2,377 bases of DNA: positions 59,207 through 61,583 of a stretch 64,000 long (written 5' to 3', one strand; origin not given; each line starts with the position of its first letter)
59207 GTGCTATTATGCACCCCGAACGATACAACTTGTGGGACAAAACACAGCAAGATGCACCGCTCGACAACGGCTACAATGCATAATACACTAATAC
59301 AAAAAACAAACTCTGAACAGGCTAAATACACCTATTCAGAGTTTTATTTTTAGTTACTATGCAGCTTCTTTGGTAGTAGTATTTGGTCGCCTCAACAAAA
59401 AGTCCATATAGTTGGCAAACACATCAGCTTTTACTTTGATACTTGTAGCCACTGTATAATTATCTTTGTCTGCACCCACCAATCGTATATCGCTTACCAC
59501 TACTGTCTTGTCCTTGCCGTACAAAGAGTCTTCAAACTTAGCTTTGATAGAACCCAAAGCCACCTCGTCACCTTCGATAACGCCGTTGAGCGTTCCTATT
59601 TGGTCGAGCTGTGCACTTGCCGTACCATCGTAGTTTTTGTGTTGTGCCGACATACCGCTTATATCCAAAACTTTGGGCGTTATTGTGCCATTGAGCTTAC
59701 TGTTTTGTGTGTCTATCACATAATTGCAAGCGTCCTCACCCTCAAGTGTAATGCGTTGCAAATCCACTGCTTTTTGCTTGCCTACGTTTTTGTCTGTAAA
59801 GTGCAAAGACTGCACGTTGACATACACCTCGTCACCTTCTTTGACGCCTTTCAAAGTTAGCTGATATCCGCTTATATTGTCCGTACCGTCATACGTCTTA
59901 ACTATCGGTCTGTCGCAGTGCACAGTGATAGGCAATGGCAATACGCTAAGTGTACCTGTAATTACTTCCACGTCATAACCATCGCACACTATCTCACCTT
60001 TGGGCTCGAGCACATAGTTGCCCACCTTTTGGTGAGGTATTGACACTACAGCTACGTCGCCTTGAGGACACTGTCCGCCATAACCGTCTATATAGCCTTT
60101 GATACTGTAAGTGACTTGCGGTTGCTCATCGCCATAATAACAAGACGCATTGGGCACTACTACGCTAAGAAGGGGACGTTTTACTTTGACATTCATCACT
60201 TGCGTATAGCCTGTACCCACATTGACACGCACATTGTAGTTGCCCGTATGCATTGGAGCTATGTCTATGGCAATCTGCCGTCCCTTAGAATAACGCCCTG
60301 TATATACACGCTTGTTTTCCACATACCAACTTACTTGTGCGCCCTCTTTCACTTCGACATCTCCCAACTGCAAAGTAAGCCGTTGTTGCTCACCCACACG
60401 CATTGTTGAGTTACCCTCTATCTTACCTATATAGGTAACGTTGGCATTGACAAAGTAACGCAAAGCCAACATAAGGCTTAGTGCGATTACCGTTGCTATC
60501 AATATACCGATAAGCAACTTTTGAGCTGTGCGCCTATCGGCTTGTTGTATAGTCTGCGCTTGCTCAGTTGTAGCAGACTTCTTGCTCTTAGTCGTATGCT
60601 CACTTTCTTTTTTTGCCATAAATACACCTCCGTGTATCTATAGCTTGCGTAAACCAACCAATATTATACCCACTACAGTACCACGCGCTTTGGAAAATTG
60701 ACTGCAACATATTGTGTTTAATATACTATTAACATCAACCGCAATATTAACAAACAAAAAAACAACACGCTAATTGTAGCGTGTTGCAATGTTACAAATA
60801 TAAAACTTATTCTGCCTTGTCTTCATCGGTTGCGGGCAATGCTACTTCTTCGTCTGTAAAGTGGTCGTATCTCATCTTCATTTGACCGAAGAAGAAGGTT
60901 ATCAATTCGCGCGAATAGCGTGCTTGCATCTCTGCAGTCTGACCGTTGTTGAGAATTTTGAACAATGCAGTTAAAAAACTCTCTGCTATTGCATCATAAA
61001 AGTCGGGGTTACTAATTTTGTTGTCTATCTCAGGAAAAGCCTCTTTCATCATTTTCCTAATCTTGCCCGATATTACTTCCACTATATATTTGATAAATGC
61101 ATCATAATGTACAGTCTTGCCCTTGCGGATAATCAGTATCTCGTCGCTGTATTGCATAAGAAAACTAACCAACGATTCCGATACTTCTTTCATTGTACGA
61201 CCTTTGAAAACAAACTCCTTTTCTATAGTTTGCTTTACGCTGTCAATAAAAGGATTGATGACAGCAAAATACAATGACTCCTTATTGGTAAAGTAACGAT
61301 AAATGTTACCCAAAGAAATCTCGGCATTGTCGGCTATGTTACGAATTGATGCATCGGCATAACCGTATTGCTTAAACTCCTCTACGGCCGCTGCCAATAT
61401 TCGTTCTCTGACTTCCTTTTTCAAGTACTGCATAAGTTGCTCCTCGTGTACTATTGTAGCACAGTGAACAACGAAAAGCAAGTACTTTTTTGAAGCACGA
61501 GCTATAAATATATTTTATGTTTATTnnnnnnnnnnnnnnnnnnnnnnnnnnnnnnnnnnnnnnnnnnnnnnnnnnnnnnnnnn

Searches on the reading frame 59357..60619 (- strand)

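Call 3: search_protein_families(library=pfam, proteins=[window:59357-60619:-], max_evalue=1)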
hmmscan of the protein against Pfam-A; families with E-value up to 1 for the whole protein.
window:59357-60619:- (420 aa): 4 families
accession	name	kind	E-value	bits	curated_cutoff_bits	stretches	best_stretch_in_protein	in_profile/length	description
PF18657.6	YDG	-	2.2e-32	111.6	25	2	314-392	1-82/85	YDG domain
PF18676.6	MBG_2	-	0.00046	21.2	25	1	151-225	1-72/72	MBG domain (YGX type)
PF06703.16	SPC25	-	0.024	14.8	24.3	0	96-136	76-118/159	Microsomal signal peptidase 25 kDa subunit (SPC25)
PF06024.17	Orf78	-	0.14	12.9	29.4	1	6-57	32-85/101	Orf78 (ac78)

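Call 51: search_protein_families(library=ncbifam, proteins=[window:59357-60619:-], max_evalue=0.01)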
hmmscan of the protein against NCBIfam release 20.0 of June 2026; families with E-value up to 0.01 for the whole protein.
window:59357-60619:- (420 aa): 1 family
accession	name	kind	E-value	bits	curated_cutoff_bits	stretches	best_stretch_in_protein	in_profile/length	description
NF049893.1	spr0155_permease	equivalog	0.0035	17.6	120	1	4-67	41-104/165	ABC transporter permease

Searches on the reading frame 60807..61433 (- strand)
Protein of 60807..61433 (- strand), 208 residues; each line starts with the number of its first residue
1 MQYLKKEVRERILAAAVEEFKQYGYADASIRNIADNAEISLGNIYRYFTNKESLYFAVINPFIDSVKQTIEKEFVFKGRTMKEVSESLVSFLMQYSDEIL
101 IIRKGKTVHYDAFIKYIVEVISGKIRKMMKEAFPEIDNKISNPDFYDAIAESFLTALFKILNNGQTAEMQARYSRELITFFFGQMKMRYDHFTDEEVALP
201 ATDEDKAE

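Call 3: search_protein_families(library=pfam, proteins=[window:60807-61433:-], max_evalue=1)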
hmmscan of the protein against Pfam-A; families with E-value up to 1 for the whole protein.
window:60807-61433:- (208 aa): 5 families
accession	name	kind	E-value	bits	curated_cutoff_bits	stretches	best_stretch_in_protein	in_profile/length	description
PF00440.29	TetR_N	-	1.9e-14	53.6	24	1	12-58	1-47/47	Bacterial regulatory proteins, tetR family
PF04286.17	DUF445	-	0.026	14.9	33.8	1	13-99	228-315/368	Protein of unknown function (DUF445)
PF00808.29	CBFD_NFYB_HMF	-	0.059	14.1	21.4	0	80-111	28-59/65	Histone-like transcription factor (CBF/NF-Y) and archaeal histone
PF20662.3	COG4_C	-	0.067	13.3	26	1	70-148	35-106/231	Conserved oligomeric Golgi complex subunit 4, C-terminal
PF17190.9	RecG_N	-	0.14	13.3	23.1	1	59-120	2-62/89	RecG N-terminal helical domain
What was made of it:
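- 60807..61433 (-): TetR-family regulator gene, a conserved neighbour of spo0A and a candidate functional partner (inferred). Pfam TetR_N E = 1.9e-14 (call 3).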

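Call 51: search_protein_families(library=ncbifam, proteins=[window:60807-61433:-], max_evalue=0.01)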
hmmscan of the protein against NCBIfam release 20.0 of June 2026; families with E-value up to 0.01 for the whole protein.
window:60807-61433:- (208 aa): 25 families
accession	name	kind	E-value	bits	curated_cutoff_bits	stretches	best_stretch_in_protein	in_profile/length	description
NF037937.1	septum_RefZ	equivalog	3.1e-12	46.8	180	1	9-98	1-91/195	forespore capture DNA-binding protein RefZ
NF041196.1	ScbR_bind_reg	equivalog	6.2e-12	46.1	150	1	9-98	8-97/191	ScbR family autoregulator-binding transcription factor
NF051852.1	efflux_TF_MtrR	exception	2e-10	40.8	280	1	8-92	11-96/205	multidrug efflux system transcriptional repressor MtrR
NF033703.1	transcr_KstR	equivalog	2e-10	40.5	280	1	5-163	5-165/185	cholesterol catabolism transcriptional regulator KstR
NF053878.1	FATransRegFadRBac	equivalog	4.2e-10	39.7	200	1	9-85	5-81/190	fatty acid metabolism transcriptional regulator FadR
TIGR03613.1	RutR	equivalog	9.3e-10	38.7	368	1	8-63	9-64/202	pyrimidine utilization regulatory protein R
TIGR03384.1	betaine_BetI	equivalog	1.7e-09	37.6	201.3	1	8-74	9-75/189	choline-binding transcriptional repressor BetI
NF007949.0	PRK10668.1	equivalog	2.3e-09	37.1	271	1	6-77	10-80/216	multidrug efflux transporter transcriptional repressor AcrR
NF011584.0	PRK15008.1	equivalog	4e-09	36.6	230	1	9-64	20-75/212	HTH-type transcriptional regulator RutR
NF053516.1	TranRepPrsAVib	equivalog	6e-09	36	300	1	5-132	4-131/208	TetR family transcriptional repressor PsrA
NF001978.0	PRK00767.1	equivalog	6.2e-09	35.9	118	1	9-76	11-78/197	transcriptional regulator BetI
NF053731.1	TransRegFasRMycb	equivalog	9e-09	35.4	330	1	6-84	10-88/199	HTH-type transcriptional activator FasR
NF008587.1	PRK11552.1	equivalog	1.7e-07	31.2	365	1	8-73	8-72/213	transcriptional regulator CecR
NF007430.0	PRK09975.1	equivalog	5.5e-07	28.9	274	1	8-72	12-75/220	acrEF/envCD operon transcriptional regulator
NF011572.0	PRK14996.1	equivalog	1.4e-06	28.3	144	1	1-81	1-79/192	TetR family transcriptional regulator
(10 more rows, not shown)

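Call 70: search_solved_structures(query=window:60807-61433:-, max_evalue=0.001)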
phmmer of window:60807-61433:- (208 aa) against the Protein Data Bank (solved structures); distinct sequences matched with E-value up to 0.001: 69 (the best 60 are shown).
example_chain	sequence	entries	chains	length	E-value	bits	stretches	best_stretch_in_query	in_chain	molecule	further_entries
4me9_A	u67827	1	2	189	9.7e-08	35.7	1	6-87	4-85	Transcriptional regulator, TetR family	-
1zkg_A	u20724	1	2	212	1.3e-07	35.3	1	9-104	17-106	transcriptional regulator, TetR family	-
2id6_A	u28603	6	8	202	1.3e-07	35.2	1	9-104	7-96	TRANSCRIPTIONAL REGULATOR, TetR FAMILY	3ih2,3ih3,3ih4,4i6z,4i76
1z77_A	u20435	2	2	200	1.3e-07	35.2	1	9-103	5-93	transcriptional regulator (TetR family) | Transcriptional regulator, TetR family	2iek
4x1e_A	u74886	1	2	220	1.7e-06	31.6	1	9-64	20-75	HTH-type transcriptional regulator RutR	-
3loc_A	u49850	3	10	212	1.7e-06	31.6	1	9-64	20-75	HTH-type transcriptional regulator rutR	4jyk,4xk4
6z1b_A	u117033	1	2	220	1.9e-06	31.5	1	9-64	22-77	HTH-type transcriptional regulator RutR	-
2pz9_A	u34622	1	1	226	1.9e-06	31.4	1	8-58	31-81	Putative regulatory protein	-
3lwj_A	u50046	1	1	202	4.1e-06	30.4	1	5-75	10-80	Putative TetR-family transcriptional regulator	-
6srn_A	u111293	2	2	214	4.1e-06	30.4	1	7-89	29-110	TetR family transcriptional regulator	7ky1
3dcf_A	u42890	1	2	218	4.2e-06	30.3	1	8-69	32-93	transcriptional regulator of the TetR/AcrR family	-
6of0_A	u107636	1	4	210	7.4e-06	29.5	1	8-73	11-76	HTH-type transcriptional regulator MtrR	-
7jnp_A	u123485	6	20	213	7.7e-06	29.5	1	8-73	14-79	HTH-type transcriptional regulator MtrR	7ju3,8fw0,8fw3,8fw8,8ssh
2fbq_A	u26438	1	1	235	8.8e-06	29.3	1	5-133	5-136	probable transcriptional regulator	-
3ang_C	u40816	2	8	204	1e-05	29.1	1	2-91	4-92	Transcriptional repressor, TetR family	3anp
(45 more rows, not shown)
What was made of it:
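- Tried and rejected: PDB hits are generic TetR proteins (call 70).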
